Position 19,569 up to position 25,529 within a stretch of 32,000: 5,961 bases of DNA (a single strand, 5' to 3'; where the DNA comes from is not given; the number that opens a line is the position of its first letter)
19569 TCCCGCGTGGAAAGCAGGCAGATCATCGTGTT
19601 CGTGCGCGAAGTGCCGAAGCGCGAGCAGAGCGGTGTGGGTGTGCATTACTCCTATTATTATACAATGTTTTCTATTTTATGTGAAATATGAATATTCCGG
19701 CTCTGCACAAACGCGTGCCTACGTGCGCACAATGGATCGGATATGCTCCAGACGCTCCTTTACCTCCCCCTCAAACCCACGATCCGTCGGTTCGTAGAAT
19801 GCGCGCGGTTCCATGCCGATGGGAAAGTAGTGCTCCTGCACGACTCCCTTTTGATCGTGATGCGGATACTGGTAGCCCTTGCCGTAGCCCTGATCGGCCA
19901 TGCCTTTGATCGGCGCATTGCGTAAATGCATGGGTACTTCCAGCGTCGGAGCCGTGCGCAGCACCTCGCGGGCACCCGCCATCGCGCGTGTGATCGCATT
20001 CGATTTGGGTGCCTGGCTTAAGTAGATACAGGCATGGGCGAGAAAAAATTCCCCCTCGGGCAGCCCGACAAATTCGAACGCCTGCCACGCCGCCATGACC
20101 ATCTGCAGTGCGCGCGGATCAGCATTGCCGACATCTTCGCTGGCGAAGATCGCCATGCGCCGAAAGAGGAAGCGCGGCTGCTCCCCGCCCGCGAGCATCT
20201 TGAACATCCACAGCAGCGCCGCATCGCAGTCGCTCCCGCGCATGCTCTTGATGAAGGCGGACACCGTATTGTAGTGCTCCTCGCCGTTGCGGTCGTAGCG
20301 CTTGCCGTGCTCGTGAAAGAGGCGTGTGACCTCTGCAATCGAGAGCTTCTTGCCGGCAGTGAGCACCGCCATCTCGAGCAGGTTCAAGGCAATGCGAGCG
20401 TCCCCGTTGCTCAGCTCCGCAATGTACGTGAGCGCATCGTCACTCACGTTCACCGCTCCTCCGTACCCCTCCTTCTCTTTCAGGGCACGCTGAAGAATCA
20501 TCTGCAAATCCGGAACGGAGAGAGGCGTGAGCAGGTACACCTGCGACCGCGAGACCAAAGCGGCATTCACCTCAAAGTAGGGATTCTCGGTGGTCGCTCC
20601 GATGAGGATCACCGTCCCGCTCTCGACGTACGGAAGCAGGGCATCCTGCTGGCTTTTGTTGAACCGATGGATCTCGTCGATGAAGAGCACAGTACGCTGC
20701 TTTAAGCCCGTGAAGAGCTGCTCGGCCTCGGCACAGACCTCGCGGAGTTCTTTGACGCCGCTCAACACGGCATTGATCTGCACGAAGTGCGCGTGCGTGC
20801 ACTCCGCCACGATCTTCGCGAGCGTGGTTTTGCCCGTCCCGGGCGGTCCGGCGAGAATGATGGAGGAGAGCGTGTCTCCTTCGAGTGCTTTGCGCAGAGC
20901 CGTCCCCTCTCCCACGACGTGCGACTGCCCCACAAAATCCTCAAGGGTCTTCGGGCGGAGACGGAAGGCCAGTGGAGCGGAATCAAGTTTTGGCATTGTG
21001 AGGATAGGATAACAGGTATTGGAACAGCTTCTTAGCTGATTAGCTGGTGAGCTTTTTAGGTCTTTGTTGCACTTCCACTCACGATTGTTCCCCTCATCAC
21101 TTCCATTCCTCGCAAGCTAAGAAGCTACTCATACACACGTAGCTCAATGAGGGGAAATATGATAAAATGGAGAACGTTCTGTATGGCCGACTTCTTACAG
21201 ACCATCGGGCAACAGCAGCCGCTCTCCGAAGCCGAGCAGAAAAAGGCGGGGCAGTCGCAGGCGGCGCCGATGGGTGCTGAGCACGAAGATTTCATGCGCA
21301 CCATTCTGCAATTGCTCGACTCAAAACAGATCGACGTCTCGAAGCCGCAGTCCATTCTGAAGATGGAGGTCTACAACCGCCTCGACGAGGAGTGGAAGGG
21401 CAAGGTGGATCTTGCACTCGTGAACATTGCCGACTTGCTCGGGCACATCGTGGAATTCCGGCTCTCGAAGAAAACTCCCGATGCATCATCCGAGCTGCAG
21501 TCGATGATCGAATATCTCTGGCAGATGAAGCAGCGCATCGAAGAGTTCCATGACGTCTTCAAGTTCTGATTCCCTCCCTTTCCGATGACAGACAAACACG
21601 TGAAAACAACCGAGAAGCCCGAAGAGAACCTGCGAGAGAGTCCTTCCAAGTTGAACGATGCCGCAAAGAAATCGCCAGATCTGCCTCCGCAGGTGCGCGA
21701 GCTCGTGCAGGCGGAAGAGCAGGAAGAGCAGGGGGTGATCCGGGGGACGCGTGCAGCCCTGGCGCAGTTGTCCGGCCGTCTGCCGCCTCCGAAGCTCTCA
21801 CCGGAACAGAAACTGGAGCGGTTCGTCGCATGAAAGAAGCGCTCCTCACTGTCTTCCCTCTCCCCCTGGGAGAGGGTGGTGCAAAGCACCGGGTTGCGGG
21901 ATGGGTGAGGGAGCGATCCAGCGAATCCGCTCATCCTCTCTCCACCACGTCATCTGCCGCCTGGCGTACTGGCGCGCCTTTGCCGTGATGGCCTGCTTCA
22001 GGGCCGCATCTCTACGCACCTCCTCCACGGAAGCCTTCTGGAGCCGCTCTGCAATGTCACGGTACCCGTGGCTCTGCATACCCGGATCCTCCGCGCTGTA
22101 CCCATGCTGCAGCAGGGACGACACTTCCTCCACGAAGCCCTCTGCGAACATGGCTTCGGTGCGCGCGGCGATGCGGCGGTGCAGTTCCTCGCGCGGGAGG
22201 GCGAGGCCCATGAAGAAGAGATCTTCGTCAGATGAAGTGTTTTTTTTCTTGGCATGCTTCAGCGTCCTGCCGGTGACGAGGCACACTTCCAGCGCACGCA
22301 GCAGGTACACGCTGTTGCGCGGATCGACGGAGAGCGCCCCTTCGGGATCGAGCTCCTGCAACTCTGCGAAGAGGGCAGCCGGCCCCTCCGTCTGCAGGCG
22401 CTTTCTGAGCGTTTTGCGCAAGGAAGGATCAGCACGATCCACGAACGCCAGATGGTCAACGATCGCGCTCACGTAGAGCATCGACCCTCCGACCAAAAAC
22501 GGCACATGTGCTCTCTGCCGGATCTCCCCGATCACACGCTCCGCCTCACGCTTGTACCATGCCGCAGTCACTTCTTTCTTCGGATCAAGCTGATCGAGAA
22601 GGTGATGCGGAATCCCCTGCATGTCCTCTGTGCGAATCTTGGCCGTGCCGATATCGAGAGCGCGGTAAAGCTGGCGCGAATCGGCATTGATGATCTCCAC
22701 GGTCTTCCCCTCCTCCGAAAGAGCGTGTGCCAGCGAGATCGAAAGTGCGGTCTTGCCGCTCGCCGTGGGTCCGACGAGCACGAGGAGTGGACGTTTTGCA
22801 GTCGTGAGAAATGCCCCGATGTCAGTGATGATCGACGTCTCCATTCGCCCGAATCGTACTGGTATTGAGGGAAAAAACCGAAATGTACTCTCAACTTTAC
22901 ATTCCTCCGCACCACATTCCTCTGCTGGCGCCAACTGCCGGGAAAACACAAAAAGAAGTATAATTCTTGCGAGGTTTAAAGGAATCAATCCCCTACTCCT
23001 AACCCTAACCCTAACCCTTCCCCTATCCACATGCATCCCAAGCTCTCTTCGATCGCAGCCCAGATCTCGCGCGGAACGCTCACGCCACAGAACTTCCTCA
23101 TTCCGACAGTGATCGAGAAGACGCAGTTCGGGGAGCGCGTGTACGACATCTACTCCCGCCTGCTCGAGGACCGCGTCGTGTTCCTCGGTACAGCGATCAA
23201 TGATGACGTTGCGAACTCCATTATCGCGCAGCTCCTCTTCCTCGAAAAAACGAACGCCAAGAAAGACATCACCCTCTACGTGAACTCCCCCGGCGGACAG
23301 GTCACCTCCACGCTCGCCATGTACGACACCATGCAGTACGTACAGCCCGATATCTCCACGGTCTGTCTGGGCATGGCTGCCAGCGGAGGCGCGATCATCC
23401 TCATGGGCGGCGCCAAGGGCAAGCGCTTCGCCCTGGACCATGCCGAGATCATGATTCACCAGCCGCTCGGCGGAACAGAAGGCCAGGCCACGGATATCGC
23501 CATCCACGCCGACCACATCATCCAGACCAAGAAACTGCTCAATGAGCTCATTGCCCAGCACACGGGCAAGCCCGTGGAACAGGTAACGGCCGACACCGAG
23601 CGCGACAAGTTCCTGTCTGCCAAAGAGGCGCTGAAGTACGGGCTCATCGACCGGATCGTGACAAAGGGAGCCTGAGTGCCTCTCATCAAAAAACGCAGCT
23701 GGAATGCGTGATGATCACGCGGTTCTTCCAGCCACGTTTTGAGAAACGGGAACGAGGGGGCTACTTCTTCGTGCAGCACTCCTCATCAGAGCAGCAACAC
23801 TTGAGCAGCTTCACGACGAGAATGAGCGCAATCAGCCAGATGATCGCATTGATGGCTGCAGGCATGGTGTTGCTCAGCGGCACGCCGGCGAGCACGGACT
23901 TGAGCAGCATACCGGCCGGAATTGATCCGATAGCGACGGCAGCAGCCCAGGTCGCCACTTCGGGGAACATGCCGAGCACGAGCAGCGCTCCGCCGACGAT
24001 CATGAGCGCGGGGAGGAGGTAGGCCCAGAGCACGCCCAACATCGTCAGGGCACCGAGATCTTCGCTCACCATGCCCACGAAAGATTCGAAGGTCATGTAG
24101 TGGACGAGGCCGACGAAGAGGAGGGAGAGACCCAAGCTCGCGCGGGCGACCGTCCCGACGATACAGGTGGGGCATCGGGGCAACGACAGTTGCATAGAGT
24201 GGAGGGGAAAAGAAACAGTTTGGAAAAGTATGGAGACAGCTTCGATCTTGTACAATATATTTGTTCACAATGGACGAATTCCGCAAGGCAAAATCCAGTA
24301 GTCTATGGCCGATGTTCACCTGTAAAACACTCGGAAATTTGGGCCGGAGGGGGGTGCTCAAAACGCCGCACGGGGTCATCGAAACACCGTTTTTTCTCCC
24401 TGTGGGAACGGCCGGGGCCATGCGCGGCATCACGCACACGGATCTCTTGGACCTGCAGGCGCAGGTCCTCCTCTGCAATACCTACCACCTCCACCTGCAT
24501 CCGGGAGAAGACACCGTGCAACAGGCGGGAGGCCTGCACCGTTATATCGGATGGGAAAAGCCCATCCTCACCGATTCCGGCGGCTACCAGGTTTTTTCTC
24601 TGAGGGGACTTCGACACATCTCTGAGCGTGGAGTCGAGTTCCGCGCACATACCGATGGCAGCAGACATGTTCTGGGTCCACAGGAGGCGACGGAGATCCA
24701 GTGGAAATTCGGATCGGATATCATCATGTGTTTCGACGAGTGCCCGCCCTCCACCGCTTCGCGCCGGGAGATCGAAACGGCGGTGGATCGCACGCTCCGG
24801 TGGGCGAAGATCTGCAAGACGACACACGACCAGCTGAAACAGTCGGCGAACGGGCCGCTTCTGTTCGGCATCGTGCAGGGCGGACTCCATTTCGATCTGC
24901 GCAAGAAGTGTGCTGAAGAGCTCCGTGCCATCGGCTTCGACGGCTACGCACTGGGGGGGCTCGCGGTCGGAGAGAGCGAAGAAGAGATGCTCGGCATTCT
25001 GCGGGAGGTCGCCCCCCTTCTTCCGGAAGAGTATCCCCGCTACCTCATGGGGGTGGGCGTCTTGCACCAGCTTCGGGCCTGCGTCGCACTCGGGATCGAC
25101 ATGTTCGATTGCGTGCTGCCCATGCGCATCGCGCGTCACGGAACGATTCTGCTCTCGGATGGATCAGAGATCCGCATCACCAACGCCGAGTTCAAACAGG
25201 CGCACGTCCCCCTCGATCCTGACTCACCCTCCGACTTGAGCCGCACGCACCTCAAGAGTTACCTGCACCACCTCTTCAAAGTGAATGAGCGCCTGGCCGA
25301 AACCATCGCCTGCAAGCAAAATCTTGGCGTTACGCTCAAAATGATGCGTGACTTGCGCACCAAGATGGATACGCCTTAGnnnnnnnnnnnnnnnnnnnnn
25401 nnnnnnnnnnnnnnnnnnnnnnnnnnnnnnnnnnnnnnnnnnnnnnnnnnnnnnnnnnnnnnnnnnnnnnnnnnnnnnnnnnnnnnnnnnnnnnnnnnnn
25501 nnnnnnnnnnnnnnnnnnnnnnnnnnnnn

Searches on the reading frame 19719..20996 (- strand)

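Call 19: search_protein_families(library=pfam, proteins=[window:19719-20996:-], max_evalue=0.001)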
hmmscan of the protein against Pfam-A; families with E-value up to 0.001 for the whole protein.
window:19719-20996:- (425 aa): 20 families
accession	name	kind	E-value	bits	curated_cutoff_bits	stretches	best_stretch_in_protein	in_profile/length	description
PF12002.13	MgsA_C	-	6.2e-63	212.1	27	1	254-419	1-166/167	MgsA AAA+ ATPase C terminal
PF16193.11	AAA_assoc_2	-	1.9e-23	83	34.3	1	181-253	4-81/81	AAA C-terminal domain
PF00004.35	AAA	-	2.2e-18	67.4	21.2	1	46-156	1-128/131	ATPase family associated with various cellular activities (AAA)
PF05496.18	RuvB_N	-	1.1e-17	64.7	27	1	13-133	1-118/159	Holliday junction DNA helicase RuvB P-loop domain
PF13173.12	AAA_14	-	7.1e-09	36.2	27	1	46-161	5-125/129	AAA domain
PF07728.20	AAA_5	-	1.3e-07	32.2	22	1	46-131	2-97/139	AAA domain (dynein-related subfamily)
PF13191.12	AAA_16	-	4.2e-07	31.1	32.6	1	33-77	15-61/167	AAA ATPase domain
PF01078.27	Mg_chelatase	-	6.1e-07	29.5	20.3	0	33-79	14-62/207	Magnesium chelatase, subunit ChlI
PF00158.32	Sigma54_activat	-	2.2e-06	27.9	20.2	1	42-139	21-132/168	Sigma-54 interaction domain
PF07724.20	AAA_2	-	1e-05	26.1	27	1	43-129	3-104/166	AAA domain (Cdc48 subfamily)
PF13401.12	AAA_22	-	1.1e-05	26.2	27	0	44-89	6-52/130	AAA domain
PF14532.12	Sigma54_activ_2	-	1.8e-05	25.4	25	1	45-160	23-132/138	Sigma-54 interaction domain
PF13604.12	AAA_30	-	1.8e-05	25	27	1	45-134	20-124/191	AAA domain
PF13238.12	AAA_18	-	3e-05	24.9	29.4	1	46-116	1-55/128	AAA domain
PF20720.3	nSTAND3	-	8.7e-05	22.7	27.2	1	44-95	18-69/155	Novel STAND NTPase 3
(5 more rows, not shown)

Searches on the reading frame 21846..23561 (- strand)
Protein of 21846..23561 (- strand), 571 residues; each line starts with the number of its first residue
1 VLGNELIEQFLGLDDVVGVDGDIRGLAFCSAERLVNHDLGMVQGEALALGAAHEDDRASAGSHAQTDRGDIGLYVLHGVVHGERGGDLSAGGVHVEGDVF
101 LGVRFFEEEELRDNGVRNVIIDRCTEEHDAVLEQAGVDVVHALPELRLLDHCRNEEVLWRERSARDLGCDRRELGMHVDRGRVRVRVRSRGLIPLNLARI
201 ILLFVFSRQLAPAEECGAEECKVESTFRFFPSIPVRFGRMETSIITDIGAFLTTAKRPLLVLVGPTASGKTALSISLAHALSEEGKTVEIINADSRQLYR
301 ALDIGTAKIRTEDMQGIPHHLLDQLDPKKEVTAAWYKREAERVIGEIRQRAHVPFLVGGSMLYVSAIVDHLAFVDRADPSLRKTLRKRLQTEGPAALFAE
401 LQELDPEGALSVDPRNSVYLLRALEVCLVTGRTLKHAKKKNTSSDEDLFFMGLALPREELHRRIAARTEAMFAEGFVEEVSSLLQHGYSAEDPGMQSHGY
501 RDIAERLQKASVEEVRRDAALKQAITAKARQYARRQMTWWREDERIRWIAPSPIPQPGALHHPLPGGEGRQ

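Call 19: search_protein_families(library=pfam, proteins=[window:21846-23561:-], max_evalue=0.001)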
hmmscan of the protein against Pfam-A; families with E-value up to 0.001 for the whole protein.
window:21846-23561:- (571 aa): 3 families
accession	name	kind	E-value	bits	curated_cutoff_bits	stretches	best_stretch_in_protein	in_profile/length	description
PF01715.23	IPPT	-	5.9e-71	239.4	23.6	1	297-542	1-242/243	IPP transferase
PF13191.12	AAA_16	-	0.0002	22.4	32.6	1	257-405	23-145/167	AAA ATPase domain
PF01745.22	IPT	-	0.00063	19.7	20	0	261-331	5-70/233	Isopentenyl transferase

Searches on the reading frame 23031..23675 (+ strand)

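Call 96: search_protein_families(library=pfam, proteins=[window:23031-23675:+], max_evalue=0.001)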
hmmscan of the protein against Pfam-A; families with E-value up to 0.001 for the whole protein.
window:23031-23675:+ (214 aa): 1 family
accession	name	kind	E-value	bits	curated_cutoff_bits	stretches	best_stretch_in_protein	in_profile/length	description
PF00574.28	CLP_protease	-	5.1e-80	268.1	20.2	1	34-212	3-181/182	Clp protease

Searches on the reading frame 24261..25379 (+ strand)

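Call 19: search_protein_families(library=pfam, proteins=[window:24261-25379:+], max_evalue=0.001)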
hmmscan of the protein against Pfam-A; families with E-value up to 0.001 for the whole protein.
window:24261-25379:+ (372 aa): 1 family
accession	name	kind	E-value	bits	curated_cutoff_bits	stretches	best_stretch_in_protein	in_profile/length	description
PF01702.25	TGT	-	1.2e-126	423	26.3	1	28-369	3-339/357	Queuine tRNA-ribosyltransferase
